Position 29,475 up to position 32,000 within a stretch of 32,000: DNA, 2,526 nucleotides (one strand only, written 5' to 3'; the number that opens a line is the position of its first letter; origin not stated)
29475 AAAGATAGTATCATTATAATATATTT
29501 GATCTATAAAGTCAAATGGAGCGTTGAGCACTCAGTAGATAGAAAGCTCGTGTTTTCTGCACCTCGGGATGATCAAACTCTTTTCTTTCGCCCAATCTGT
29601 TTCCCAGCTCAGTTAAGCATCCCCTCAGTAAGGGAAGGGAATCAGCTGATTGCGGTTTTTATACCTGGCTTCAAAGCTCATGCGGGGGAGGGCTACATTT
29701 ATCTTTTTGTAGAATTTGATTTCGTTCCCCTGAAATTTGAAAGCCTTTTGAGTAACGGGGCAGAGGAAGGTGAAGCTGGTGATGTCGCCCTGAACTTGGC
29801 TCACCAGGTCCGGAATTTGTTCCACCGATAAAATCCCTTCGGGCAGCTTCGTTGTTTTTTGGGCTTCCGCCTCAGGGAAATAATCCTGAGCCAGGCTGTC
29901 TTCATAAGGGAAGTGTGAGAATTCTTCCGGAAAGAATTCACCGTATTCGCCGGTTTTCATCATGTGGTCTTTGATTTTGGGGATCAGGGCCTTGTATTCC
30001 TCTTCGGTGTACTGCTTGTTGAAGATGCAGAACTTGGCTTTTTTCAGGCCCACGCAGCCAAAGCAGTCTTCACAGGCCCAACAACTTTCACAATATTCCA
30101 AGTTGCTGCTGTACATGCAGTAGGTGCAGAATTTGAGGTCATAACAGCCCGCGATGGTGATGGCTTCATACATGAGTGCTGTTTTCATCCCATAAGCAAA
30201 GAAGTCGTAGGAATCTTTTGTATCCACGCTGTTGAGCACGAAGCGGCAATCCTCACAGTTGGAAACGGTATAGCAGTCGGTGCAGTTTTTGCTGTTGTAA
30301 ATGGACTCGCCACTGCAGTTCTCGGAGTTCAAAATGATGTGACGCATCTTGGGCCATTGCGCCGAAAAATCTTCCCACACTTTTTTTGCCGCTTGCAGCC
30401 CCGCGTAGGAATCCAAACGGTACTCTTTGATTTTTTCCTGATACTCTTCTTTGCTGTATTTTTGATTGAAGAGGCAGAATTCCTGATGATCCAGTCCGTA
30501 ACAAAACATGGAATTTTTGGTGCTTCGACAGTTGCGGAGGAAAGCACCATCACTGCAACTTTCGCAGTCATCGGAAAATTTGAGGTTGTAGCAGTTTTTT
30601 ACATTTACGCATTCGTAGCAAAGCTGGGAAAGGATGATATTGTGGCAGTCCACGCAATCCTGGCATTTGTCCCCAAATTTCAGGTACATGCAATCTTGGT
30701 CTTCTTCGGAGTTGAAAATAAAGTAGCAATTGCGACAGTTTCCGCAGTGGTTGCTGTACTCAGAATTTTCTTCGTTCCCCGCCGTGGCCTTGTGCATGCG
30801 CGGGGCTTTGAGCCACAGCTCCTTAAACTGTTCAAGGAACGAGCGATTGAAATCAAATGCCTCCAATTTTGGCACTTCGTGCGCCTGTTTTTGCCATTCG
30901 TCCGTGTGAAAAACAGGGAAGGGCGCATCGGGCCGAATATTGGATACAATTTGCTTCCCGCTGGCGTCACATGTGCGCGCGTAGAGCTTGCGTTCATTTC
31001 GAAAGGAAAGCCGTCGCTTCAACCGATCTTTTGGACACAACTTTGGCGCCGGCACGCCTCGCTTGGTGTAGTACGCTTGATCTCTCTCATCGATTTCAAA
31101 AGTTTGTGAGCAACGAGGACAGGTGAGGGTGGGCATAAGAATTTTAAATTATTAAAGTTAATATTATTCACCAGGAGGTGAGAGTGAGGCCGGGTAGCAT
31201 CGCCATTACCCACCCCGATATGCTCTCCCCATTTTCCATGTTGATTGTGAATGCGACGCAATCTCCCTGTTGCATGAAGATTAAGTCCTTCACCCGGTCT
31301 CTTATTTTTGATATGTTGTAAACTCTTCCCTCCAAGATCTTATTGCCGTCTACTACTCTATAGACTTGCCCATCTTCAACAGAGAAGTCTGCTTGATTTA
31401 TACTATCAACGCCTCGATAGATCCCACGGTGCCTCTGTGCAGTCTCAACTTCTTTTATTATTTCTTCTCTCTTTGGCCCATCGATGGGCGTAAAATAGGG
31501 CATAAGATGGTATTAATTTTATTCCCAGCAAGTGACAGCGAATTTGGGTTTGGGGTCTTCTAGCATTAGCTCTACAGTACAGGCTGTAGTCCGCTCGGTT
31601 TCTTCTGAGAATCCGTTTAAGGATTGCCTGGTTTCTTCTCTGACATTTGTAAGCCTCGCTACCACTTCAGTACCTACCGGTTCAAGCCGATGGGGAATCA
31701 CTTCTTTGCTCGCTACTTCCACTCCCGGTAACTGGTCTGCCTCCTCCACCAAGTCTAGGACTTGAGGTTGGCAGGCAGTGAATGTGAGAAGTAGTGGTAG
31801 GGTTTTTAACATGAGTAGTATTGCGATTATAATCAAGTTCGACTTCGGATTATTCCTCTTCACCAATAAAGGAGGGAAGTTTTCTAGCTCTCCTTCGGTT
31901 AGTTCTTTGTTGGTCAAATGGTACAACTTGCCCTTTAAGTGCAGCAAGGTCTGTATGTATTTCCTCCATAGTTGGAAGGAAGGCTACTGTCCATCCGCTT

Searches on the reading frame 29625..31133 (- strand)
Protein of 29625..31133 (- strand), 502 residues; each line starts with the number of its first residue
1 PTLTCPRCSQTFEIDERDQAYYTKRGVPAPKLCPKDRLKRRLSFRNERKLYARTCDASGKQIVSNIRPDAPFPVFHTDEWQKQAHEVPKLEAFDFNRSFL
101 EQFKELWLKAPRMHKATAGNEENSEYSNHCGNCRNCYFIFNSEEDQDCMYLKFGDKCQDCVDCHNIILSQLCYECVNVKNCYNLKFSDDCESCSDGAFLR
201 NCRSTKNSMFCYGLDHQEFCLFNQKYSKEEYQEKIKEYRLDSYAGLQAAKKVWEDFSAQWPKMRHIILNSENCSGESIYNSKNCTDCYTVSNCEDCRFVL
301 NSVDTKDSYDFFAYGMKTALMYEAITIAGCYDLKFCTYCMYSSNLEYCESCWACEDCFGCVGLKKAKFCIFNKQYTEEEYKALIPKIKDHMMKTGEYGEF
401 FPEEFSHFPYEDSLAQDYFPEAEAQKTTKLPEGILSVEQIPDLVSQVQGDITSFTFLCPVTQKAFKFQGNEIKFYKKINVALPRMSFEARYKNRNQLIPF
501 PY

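Call 61: search_protein_families(library=pfam, proteins=[window:29625-31133:-], max_evalue=0.1)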
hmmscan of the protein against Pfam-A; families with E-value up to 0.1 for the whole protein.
window:29625-31133:- (502 aa): 1 family
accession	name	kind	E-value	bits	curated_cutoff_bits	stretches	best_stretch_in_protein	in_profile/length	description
PF13717.11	Zn_ribbon_4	-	0.096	13.1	30.3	1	4-17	4-17/36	zinc-ribbon domain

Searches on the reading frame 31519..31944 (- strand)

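Call 61: search_protein_families(library=pfam, proteins=[window:31519-31944:-], max_evalue=0.1)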
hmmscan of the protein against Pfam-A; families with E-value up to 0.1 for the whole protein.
window:31519-31944:- (141 aa): 1 family
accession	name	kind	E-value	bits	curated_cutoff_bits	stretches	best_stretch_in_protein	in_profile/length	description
PF09523.15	DUF2390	-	0.09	13.6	25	0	82-129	53-99/106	Protein of unknown function (DUF2390)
